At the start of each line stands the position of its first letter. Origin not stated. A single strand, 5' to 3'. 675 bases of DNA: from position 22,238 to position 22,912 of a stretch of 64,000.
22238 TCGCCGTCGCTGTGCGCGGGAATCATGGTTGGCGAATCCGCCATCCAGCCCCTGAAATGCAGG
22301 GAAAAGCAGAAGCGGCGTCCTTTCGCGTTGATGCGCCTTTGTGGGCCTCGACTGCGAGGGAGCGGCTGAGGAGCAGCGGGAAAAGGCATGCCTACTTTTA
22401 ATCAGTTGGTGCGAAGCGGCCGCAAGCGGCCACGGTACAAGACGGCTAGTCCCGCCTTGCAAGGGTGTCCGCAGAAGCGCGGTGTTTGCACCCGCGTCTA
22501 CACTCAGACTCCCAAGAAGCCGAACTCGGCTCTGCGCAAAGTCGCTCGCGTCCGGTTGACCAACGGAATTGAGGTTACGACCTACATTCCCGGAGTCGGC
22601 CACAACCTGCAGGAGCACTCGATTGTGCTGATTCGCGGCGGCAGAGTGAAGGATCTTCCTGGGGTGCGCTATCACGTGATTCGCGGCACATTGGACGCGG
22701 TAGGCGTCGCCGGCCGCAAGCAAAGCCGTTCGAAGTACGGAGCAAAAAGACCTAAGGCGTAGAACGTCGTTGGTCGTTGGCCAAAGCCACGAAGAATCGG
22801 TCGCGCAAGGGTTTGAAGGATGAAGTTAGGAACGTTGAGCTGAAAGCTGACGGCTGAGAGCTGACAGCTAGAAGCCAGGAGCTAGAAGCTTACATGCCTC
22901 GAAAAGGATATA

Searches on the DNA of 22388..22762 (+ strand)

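Call 52: search_rna_families(sources=[L094, L099, L001, L095, L084], threshold=gathering)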
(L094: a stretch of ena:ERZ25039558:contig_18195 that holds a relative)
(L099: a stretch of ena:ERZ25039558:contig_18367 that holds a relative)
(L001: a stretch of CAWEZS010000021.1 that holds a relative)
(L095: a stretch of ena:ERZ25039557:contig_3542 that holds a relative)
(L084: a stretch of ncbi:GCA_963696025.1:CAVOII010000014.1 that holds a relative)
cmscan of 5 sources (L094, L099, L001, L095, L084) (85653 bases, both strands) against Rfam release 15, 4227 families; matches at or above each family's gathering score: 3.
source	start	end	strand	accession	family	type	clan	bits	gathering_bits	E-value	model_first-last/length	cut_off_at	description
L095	11204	11249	-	RF01687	Acido-Lenti-1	Gene; sRNA;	-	57.3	37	3.6e-10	1-46/46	no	Acido-Lenti-1 RNA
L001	3680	3725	-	RF01687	Acido-Lenti-1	Gene; sRNA;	-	50.6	37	2.4e-08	1-46/46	no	Acido-Lenti-1 RNA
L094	11271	11316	-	RF01687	Acido-Lenti-1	Gene; sRNA;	-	48.2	37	1.1e-07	1-46/46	no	Acido-Lenti-1 RNA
